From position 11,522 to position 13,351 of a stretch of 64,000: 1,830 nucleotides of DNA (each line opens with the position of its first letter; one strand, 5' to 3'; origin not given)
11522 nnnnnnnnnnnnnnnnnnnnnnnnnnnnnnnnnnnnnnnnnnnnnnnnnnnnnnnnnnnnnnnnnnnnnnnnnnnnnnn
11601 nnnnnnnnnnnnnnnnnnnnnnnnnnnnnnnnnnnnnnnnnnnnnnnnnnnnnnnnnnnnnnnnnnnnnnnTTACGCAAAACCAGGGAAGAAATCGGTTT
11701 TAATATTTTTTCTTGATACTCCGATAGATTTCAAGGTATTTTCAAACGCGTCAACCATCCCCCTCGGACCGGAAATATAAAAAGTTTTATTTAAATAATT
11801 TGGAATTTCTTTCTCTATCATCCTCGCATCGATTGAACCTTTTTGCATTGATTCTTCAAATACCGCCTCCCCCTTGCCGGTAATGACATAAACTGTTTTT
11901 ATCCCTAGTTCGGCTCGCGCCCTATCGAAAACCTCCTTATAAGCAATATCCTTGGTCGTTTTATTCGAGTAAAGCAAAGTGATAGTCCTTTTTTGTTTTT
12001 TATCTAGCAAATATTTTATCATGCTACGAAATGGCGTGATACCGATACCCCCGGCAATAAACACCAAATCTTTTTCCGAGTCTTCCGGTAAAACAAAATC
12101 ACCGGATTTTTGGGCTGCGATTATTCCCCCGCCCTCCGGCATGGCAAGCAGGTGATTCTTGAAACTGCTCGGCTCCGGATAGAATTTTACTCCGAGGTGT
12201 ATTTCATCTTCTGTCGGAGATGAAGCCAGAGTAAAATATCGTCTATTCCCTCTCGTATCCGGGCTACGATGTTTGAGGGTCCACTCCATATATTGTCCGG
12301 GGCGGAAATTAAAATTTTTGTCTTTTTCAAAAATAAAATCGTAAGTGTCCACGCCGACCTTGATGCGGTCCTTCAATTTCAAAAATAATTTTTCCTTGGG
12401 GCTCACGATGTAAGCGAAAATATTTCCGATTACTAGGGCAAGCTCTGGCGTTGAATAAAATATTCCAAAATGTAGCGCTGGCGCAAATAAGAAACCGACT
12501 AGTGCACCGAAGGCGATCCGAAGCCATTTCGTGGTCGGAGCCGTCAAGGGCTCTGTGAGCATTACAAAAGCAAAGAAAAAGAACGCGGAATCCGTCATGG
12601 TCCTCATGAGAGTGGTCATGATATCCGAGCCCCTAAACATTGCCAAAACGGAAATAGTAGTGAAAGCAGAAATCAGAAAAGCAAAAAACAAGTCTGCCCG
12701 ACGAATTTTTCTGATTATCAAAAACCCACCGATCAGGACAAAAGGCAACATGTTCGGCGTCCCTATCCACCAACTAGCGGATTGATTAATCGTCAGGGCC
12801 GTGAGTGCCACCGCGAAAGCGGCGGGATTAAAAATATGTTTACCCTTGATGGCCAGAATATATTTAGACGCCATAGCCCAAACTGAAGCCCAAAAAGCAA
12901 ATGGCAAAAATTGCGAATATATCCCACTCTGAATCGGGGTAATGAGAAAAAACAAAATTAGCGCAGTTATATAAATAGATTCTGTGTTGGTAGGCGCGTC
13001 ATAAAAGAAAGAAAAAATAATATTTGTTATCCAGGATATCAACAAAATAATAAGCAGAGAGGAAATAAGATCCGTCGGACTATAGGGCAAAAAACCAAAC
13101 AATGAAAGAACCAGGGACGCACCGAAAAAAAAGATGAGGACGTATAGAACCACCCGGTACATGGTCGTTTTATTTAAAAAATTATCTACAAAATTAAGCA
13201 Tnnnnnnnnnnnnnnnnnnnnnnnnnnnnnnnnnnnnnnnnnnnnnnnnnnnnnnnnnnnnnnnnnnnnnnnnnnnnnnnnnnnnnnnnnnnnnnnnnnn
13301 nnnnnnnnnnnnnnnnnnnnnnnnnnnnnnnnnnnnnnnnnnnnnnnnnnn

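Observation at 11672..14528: Three-gene flavinylation module: FMN-binding protein, ApbE flavin transferase, and RnfD/NqrB-like membrane domain fused to an FNR-type reductase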

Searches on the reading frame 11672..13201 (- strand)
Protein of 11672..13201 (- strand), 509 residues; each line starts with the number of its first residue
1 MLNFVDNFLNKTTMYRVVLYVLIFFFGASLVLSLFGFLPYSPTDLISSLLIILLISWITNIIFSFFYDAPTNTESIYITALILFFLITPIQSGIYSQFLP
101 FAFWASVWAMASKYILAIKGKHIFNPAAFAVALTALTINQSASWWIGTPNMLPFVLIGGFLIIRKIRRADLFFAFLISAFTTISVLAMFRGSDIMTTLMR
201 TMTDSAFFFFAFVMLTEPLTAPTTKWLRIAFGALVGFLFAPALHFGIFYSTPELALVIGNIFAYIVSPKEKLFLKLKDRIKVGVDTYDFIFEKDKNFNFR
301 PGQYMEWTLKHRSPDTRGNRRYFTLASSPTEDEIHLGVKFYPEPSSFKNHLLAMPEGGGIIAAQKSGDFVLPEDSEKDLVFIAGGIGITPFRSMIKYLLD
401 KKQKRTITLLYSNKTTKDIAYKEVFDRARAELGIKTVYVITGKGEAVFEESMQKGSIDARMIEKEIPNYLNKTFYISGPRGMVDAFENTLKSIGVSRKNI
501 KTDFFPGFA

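Call 3: search_protein_families(library=pfam, proteins=[window:11672-13201:-], max_evalue=0.01)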
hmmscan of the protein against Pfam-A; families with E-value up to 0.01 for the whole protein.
window:11672-13201:- (509 aa): 3 families
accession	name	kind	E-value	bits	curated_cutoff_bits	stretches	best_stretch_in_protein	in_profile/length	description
PF00175.26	NAD_binding_1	-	6.2e-17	62.7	22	1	381-486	1-107/109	Oxidoreductase NAD-binding domain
PF03116.20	NQR2_RnfD_RnfE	-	3.9e-08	33.5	27.7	1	152-265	176-285/296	NQR2, RnfD, RnfE family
PF08030.17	NAD_binding_6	-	0.00022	21.8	22.2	1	378-419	3-49/156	Ferric reductase NAD binding domain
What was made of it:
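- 11672..13201 (-): Gene 3: fusion protein (509 aa), an RnfD/NqrB-like membrane domain plus an FNR-type reductase. PF03116 + PF00175 (call 3).
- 11675..12394 (-): Cytoplasmic FNR-type FAD/NAD(P)H domain (residues 270-509), NqrF-like, with no 2Fe-2S domain. PF00175 E=6e-17 (call 3).
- Checked: Fusion protein, 11672-13201, 509 aa. Pfam PF03116 at 33.5 bits (cut-off 27.7), covering only profile positions 176-285 of 296, and PF00175 at E=6e-17 (call 3).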

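Call 4: search_protein_families(library=ncbifam, proteins=[window:11672-13201:-], max_evalue=0.01)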
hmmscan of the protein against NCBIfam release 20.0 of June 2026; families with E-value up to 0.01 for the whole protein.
window:11672-13201:- (509 aa): 22 families
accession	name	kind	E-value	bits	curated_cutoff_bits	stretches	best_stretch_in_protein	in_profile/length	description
NF009805.0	PRK13289.1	equivalog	4.5e-28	98.3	432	1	297-505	183-392/399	NO-inducible flavohemoprotein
TIGR02160.1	PA_CoA_Oxy5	hypoth_equivalog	1.2e-20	73.7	420.8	1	293-505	27-241/352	1,2-phenylacetyl-CoA epoxidase subunit PaaE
NF040810.1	BenC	equivalog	1.5e-18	67.1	430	1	291-503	126-328/333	benzoate 1,2-dioxygenase electron transfer component BenC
NF007964.0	PRK10684.1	equivalog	1.3e-17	63.8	383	1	294-505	32-237/333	NADH oxidoreductase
NF058606.1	GlBtMonoRdsGbcB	equivalog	1.7e-17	63.4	500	1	283-499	27-241/362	glycine betaine monooxygenase reductase subunit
NF005963.0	PRK08051.1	equivalog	2.1e-17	63.2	230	1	286-505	18-230/233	NAD(P)H-flavin reductase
NF045803.1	MethMoxFADbindMmoC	equivalog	2.8e-16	59.2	500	1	294-502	135-337/343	aromatic/alkene monooxygenase hydroxylase FAD-binding subunit MmoC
TIGR01941.1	nqrF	equivalog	1e-12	47.7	295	1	351-505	246-403/405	NADH:ubiquinone reductase (Na(+)-transporting) subunit F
NF052252.1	flav_redu_LuxG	exception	7.3e-12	44.9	340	1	286-490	15-213/232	flavin mononucleotide reductase LuxG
NF008822.0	PRK11872.1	equivalog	2.3e-11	43.3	402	1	293-501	131-331/341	anthranilate 1,2-dioxygenase electron transfer component AntC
NF006220.0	PRK08345.1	subfamily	8.4e-11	41.6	395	1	293-499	37-245/294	cytochrome-c3 hydrogenase subunit gamma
NF040830.1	sulfhyd_ShyC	equivalog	1.3e-10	41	600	1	292-423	32-155/288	NAD(P)-dependent hydrogenase/sulfhydrogenase 2 subunit gamma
TIGR02911.1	sulfite_red_B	equivalog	4.7e-09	35.7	288.6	1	373-501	96-220/261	anaerobic sulfite reductase subunit AsrB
NF002011.0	PRK00816.1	equivalog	8.9e-07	28.3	415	1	153-263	226-335/352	electron transport complex subunit RsxD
NF000796.0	PRK00054.1-1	equivalog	6e-06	25.7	224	1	277-431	9-142/254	dihydroorotate dehydrogenase electron transfer subunit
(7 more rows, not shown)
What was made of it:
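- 11675..12394 (-): NCBIfam alignments span residues 283-505 (call 4).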

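Call 5: search_solved_structures(query=window:11672-13201:-, max_evalue=1, show_alignments=3)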
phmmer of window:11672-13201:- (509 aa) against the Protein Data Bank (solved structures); distinct sequences matched with E-value up to 1: 116 (the best 60 are shown).
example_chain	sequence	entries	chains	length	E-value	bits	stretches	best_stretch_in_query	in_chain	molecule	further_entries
6o0a_A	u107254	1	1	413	6.1e-09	38.6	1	273-502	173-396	Flavohemoglobin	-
1tvc_A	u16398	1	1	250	2.9e-08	36.3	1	295-501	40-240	METHANE MONOOXYGENASE COMPONENT C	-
3ozu_A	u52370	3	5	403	3.4e-08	36.1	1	297-505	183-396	Flavohemoprotein | Flavohemoglobin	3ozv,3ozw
1cqx_A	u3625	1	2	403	4.6e-08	35.7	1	297-505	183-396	FLAVOHEMOPROTEIN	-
4u9u_A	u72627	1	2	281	9.5e-08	34.6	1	344-507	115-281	Na(+)-translocating NADH-quinone reductase subunit F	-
8ad4_A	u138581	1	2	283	9.7e-08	34.6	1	344-507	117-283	Na(+)-translocating NADH-quinone reductase subunit F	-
4uaj_A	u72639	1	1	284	9.8e-08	34.6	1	344-507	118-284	Na(+)-translocating NADH-quinone reductase subunit F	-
7xk3_F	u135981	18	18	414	1.4e-07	34.1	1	344-507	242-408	Na(+)-translocating NADH-quinone reductase subunit F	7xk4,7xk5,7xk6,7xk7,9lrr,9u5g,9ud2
7qu3_A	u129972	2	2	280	1.8e-07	33.7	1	354-507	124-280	Na(+)-translocating NADH-quinone reductase subunit F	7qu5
8a1t_F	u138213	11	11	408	2.3e-07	33.4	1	344-507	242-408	Na(+)-translocating NADH-quinone reductase subunit F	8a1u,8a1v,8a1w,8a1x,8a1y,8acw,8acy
4eh1_A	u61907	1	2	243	3.1e-07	32.9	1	297-505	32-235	Flavohemoprotein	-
8ad3_A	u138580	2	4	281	4.6e-07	32.4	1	344-503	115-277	Na(+)-translocating NADH-quinone reductase subunit F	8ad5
1krh_A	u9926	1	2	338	1.6e-06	30.6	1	286-501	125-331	Benzoate 1,2-Dioxygenase Reductase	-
2r6h_A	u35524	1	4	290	2.7e-06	29.8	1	343-503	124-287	NADH:ubiquinone oxidoreductase, Na translocating, F subunit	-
7qty_A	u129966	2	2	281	2.8e-06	29.8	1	344-507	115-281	Na(+)-translocating NADH-quinone reductase subunit F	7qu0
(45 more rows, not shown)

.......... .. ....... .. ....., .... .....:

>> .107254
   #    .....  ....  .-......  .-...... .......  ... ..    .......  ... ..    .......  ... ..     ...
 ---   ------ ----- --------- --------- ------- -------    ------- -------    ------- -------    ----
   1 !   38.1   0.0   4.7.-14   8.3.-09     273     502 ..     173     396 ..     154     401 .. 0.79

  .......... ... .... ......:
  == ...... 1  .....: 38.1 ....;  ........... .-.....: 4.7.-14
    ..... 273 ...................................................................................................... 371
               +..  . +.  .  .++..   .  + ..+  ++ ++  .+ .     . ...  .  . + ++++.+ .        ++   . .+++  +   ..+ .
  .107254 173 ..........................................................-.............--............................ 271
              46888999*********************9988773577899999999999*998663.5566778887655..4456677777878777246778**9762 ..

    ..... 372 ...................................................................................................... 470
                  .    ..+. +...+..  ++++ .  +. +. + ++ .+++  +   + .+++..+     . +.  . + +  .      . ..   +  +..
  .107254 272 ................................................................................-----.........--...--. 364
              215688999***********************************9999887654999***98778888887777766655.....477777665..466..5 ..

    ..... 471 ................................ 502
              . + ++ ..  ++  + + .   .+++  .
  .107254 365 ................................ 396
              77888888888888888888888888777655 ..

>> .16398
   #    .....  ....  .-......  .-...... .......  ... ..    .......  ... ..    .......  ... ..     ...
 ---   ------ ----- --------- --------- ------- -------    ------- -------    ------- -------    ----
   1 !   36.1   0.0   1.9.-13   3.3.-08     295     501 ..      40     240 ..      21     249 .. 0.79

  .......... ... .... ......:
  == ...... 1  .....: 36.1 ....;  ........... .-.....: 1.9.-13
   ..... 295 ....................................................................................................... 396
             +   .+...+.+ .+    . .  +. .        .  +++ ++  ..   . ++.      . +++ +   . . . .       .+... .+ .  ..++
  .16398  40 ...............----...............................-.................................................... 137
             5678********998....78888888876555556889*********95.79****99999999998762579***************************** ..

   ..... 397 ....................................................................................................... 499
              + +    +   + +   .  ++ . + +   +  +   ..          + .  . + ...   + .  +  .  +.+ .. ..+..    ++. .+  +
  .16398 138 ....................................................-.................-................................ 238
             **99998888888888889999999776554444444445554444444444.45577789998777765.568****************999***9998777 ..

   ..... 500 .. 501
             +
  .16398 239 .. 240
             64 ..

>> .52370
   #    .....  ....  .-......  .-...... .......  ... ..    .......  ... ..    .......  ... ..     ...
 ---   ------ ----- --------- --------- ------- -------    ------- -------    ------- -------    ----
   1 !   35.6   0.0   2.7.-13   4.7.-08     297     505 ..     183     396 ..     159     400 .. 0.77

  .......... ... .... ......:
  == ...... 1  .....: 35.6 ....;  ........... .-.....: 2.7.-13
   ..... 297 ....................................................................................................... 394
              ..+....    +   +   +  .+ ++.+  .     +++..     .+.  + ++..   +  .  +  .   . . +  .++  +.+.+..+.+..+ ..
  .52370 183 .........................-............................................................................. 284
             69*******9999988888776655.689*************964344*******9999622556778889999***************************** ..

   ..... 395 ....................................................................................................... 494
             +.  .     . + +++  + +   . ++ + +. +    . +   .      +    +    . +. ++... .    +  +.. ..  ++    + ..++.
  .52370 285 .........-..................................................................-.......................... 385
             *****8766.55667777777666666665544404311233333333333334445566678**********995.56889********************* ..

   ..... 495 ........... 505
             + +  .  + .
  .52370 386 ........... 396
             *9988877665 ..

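Call 13: find_encoding_contigs(protein=window:11672-13201:-, flank=10000, max_places=6)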
Protein window:11672-13201:- (509 aa): 3 contigs read that carry it; 1 place shown.
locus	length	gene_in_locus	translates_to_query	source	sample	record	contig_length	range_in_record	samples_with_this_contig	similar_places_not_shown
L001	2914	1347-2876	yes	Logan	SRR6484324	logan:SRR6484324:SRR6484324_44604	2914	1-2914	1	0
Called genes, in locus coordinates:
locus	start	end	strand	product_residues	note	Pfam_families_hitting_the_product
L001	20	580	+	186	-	PF04205:FMN_bind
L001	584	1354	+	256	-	PF02424:ApbE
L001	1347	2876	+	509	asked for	PF03116:NQR2_RnfD_RnfE, PF00175:NAD_binding_1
